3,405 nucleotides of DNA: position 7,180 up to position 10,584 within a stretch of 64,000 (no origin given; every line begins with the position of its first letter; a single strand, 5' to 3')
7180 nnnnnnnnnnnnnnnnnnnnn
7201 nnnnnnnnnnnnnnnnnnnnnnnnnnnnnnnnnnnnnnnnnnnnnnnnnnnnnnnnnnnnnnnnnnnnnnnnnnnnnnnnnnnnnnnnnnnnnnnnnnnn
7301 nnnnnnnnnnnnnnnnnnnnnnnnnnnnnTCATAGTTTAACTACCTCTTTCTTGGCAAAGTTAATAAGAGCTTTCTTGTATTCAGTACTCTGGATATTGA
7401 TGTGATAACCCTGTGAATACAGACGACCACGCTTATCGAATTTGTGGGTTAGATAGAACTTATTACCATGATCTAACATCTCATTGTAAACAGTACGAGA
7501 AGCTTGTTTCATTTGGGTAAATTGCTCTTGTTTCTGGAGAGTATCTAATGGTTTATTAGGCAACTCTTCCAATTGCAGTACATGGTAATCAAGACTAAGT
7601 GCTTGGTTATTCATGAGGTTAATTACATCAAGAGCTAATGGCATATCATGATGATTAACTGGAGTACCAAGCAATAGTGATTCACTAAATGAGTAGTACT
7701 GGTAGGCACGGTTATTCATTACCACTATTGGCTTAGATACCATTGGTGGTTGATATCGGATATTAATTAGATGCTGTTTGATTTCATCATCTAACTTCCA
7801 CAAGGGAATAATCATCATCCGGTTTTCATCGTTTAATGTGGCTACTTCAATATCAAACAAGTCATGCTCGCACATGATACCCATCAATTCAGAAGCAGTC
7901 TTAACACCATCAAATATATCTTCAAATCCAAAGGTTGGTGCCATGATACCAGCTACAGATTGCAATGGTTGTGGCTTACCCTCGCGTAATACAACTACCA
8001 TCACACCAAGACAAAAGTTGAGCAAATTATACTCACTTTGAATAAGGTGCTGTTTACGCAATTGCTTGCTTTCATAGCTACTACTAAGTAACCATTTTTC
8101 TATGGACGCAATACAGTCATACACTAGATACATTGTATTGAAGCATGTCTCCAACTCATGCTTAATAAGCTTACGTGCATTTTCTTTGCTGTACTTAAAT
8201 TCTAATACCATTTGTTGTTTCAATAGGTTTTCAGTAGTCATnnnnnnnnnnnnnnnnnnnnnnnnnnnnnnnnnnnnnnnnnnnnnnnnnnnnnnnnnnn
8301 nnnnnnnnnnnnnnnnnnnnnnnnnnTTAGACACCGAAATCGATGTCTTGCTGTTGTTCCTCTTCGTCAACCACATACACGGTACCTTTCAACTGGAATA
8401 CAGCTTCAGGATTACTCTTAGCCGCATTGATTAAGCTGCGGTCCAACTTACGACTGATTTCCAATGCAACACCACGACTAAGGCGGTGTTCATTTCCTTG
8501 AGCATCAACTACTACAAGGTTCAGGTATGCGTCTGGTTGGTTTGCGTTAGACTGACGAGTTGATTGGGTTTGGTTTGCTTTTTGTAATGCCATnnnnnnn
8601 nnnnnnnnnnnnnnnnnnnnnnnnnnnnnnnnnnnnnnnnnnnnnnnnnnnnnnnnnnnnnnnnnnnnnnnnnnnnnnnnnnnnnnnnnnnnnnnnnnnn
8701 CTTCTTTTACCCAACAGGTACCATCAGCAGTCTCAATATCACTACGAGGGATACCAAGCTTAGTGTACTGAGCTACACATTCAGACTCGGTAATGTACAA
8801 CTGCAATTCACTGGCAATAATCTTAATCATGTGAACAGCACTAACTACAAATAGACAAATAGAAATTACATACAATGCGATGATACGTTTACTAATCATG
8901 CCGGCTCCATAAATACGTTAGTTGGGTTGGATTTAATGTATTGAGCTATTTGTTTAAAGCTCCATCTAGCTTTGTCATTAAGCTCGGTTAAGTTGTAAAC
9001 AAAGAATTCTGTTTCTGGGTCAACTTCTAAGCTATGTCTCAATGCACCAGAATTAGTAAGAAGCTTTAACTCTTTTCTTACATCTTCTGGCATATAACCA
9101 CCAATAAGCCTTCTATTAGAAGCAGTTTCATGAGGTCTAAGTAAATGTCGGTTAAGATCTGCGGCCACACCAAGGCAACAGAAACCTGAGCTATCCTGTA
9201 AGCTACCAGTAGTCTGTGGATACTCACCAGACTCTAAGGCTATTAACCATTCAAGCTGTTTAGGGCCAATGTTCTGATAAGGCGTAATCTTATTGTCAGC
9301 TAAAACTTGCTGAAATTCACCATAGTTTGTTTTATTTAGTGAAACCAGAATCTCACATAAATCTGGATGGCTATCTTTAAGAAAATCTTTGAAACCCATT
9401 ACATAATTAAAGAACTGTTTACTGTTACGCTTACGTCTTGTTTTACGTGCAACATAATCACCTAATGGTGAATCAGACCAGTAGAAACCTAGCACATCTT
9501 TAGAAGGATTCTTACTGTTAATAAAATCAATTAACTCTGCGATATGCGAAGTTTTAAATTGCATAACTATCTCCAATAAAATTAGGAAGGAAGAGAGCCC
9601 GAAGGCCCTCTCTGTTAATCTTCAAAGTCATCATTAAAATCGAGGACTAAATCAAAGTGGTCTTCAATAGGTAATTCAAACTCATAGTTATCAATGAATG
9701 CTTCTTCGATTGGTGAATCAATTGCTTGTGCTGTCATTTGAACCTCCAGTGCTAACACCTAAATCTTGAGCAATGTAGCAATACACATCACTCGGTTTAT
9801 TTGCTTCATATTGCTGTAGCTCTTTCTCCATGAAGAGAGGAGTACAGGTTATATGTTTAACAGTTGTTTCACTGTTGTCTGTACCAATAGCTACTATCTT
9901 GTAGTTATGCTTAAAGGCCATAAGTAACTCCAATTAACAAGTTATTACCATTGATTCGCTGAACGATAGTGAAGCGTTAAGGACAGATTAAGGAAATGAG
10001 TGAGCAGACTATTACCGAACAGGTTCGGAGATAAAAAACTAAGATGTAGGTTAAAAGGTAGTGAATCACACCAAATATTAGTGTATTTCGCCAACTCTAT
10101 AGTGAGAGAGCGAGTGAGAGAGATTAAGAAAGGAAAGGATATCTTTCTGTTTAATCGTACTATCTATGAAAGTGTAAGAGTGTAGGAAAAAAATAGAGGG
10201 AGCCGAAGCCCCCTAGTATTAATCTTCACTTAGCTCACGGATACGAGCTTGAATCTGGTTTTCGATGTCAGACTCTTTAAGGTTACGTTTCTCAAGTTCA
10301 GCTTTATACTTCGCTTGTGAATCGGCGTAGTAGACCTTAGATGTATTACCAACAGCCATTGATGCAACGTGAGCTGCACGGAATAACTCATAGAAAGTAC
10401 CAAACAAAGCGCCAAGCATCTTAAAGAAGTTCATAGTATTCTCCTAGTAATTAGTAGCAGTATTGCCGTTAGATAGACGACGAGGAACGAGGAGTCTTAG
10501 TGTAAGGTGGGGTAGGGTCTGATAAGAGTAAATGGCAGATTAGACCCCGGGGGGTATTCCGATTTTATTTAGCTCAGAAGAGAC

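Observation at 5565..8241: Phage RNA polymerase II subunit genes are separated by a two-gene insertion that includes a SLOG/DUF2493 protein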

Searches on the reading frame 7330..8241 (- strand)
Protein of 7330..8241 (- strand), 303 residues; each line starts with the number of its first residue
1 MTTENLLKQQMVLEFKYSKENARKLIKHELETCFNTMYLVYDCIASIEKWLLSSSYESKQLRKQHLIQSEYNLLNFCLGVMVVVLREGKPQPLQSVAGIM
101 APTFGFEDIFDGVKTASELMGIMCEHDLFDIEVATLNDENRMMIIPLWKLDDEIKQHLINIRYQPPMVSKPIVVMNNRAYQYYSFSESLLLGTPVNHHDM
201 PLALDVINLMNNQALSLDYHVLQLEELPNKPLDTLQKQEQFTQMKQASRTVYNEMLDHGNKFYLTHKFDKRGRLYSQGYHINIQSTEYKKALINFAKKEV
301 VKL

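Call 3: search_protein_families(library=pfam, proteins=[window:7330-8241:-], max_evalue=0.1)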
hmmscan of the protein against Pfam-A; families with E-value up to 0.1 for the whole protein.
window:7330-8241:- (303 aa): 1 family
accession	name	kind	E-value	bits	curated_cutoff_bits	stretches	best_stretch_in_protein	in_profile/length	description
PF14178.11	YppF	-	0.071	13.5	24.7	0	238-267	7-36/59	YppF-like protein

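Call 4: search_protein_families(library=phrogs, proteins=[window:7330-8241:-], max_evalue=0.01)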
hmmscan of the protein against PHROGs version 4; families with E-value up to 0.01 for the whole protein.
window:7330-8241:- (303 aa): 2 families
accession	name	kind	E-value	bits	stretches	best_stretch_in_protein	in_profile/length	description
phrog_2166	-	DNA, RNA and nucleotide metabolism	1.8e-73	249.1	1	2-302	14-320/505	N4-like RNA polymerase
phrog_414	-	DNA, RNA and nucleotide metabolism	6.8e-10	38.8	1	224-301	324-423/816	RNA polymerase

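Call 13: find_related_loci(query=window:7330-8241:-, collection=viral_contigs, flank=7000)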
Query window:7330-8241:- (303 aa) in viral_contigs; peptide patterns used: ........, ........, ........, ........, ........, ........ (x = any residue, [..] = any of these).
7 stretches matched a pattern, but none encodes a relative of the query by tblastn (E <= 1e-3).

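Call 20: find_related_loci(query=A1, collection=viral_contigs, flank=8000)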
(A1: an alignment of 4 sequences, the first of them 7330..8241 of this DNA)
Query A1 (303 aa) in viral_contigs; peptide patterns used: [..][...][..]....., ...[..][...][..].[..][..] (x = any residue, [..] = any of these).
328 stretches matched a pattern; 294 encode a relative of the query (tblastn E <= 1e-3); the best 80 are kept; 80 distinct loci.
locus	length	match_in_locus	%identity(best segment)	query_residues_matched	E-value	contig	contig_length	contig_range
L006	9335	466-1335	39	10-302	1e-61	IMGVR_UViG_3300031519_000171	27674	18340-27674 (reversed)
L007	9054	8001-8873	39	9-302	2e-61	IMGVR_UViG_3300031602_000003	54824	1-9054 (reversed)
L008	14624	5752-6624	39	9-302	2e-61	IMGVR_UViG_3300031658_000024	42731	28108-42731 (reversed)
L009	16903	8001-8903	38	9-303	8e-61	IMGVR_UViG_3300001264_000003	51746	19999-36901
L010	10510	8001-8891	38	3-302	1e-55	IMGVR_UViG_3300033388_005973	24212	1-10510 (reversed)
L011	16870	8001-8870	36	10-301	2e-55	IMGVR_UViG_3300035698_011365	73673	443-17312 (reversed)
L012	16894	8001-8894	35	10-302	6e-53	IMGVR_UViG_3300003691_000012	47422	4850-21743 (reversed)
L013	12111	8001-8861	38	10-302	2e-52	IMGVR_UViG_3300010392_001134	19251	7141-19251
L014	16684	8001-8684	40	78-303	1e-51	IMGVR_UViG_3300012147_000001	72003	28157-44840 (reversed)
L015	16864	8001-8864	35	10-301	3e-51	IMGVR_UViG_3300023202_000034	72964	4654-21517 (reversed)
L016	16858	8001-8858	34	14-302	4e-51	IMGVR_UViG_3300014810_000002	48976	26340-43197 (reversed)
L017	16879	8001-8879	36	4-301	2e-56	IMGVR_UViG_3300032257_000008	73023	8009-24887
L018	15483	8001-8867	34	10-302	3e-50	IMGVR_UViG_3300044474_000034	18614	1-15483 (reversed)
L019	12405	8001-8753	38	47-301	2e-50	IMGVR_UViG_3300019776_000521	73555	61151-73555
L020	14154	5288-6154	34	10-302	3e-50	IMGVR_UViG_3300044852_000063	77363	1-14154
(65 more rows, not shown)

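Call 38: find_related_loci(query=window:7330-8241:-, collection=metagenome_contigs, flank=5000)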
Query window:7330-8241:- (303 aa) in metagenome_contigs; peptide patterns used: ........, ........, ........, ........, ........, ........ (x = any residue, [..] = any of these).
43 stretches matched a pattern, but none encodes a relative of the query by tblastn (E <= 1e-3).

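Call 39: find_homologous_proteins(query=window:7330-8241:-, max_evalue=1e-40)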
Query window:7330-8241:- (303 aa): 87 proteins with E <= 1e-40 among 468 candidates.
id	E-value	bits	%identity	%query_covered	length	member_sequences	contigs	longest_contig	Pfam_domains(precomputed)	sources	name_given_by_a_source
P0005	1.3e-199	679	100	100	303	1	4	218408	-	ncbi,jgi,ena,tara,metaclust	tara:strand:- start:7125 stop:8036 length:912 start_codon:yes stop_codon:yes gene_type:complete|meta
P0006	6.4e-144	496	78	88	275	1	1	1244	-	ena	-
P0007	4.1e-130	451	70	91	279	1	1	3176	-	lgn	-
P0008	2.9e-81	291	47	98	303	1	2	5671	-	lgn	-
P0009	9.3e-81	289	46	100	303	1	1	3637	-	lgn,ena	-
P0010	1.9e-78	282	47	97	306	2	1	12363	-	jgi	jgi:hypothetical protein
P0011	3.7e-77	277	45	94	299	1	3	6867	-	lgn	-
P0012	3.9e-77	277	46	94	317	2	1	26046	-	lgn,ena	-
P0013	2.6e-69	252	47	98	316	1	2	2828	-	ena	-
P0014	1.5e-67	246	43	97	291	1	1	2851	-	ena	-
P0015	2.5e-65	239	41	97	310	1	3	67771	-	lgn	-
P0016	9.9e-65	237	42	96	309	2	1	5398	-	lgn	-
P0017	3.3e-62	228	43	81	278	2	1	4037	-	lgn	-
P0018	1.6e-61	226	42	97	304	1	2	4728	-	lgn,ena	-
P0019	9.1e-61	224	40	97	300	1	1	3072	-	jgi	jgi:hypothetical protein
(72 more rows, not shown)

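Call 40: find_encoding_contigs(protein=P0007, flank=5000, max_places=2)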
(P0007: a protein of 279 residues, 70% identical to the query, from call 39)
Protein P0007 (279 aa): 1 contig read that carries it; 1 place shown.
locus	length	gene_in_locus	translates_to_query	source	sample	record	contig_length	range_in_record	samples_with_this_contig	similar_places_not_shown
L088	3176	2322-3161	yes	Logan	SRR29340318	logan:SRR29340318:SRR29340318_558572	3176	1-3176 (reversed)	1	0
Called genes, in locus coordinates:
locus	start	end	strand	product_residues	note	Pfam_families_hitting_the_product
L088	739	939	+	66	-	-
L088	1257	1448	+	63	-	-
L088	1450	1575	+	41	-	-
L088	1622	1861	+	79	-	-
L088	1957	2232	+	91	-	-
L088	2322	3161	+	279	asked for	-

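Call 41: find_encoding_contigs(protein=P0006, flank=5000, max_places=2)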
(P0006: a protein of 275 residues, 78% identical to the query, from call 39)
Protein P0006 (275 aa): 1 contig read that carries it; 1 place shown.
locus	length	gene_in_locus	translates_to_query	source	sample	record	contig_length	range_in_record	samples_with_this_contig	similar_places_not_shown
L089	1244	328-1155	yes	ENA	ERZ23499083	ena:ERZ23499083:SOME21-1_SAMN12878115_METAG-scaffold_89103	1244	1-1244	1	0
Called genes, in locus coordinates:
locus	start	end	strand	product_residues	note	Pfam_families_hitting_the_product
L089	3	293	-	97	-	?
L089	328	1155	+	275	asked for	-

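Call 42: find_encoding_contigs(protein=P0012, flank=5000, max_places=2)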
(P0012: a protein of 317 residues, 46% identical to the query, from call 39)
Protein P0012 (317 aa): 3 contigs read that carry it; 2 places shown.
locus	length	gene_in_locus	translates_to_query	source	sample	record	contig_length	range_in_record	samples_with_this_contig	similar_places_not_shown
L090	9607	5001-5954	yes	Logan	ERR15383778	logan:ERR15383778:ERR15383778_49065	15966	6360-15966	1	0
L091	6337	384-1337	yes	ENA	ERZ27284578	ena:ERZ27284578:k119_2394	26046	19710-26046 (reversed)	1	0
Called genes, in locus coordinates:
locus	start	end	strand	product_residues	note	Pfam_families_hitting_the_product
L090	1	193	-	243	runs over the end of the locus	-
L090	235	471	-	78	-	-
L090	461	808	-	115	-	-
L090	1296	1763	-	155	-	PF21825:Sequestin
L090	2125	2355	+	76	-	-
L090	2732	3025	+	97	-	-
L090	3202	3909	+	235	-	-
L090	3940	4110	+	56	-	-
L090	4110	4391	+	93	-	PF14216:DUF4326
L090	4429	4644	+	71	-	-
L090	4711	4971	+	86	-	-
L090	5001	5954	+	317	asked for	-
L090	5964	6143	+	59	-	-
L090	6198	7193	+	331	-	PF00940:RNA_pol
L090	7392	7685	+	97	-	PF19419:DUF5983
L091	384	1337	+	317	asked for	-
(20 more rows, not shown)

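Call 43: find_encoding_contigs(protein=P0010, flank=5000, max_places=2)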
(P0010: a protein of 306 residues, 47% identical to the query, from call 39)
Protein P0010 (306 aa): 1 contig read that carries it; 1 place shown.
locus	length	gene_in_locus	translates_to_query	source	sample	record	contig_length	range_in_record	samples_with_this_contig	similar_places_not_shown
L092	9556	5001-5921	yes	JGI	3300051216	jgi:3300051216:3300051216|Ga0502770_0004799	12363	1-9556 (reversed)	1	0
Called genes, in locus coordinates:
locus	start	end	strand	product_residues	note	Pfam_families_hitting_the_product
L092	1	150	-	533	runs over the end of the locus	-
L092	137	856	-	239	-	-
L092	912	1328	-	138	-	-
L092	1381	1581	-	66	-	-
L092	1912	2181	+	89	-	-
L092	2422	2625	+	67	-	-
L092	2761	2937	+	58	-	-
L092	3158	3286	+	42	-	-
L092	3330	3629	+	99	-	-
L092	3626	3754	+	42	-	-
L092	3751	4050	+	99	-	-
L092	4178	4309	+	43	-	-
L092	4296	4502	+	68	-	-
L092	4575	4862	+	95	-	-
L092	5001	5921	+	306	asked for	-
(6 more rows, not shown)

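Call 88: search_protein_families(library=ncbifam, proteins=[window:7330-8241:-], max_evalue=0.1)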
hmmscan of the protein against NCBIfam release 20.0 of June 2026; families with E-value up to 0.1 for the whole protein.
window:7330-8241:- (303 aa): 0 families

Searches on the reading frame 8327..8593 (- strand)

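Call 3: search_protein_families(library=pfam, proteins=[window:8327-8593:-], max_evalue=0.1)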
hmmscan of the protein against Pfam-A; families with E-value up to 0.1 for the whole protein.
window:8327-8593:- (88 aa): 0 families

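Call 4: search_protein_families(library=phrogs, proteins=[window:8327-8593:-], max_evalue=0.01)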
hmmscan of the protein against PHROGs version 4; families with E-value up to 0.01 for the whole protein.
window:8327-8593:- (88 aa): 3 families
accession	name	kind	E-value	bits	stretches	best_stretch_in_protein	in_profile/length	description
phrog_21486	-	unknown function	1.2e-17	65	1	2-85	2-84/85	-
phrog_6271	-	moron, auxiliary metabolic gene and host takeover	8.2e-07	30.3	1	1-59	1-60/96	toxin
phrog_18082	-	unknown function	8.8e-07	30.2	1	8-79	4-74/77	-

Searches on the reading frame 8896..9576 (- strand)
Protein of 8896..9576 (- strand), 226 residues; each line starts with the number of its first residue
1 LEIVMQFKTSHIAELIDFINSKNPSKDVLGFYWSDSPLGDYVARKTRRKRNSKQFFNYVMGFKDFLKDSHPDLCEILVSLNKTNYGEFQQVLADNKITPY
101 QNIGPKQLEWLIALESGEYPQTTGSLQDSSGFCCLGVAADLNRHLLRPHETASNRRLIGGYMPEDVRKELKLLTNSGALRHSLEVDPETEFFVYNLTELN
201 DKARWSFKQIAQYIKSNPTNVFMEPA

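Call 3: search_protein_families(library=pfam, proteins=[window:8896-9576:-], max_evalue=0.1)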
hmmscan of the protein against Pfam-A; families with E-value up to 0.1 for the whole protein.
window:8896-9576:- (226 aa): 0 families

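Call 4: search_protein_families(library=phrogs, proteins=[window:8896-9576:-], max_evalue=0.01)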
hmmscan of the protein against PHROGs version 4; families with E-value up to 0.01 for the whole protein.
window:8896-9576:- (226 aa): 1 family
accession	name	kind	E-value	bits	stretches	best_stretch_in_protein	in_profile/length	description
phrog_18067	-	unknown function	4e-08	34.7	1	107-143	6-43/129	-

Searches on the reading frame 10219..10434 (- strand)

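Call 61: search_protein_families(library=pfam, proteins=[window:10219-10434:-], max_evalue=0.01)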
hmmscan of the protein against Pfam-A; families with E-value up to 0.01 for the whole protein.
window:10219-10434:- (71 aa): 1 family
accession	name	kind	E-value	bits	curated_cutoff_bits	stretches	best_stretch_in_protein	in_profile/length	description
PF18822.6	CdvA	-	0.006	17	30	1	30-69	14-53/123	CdvA-like coiled-coil domain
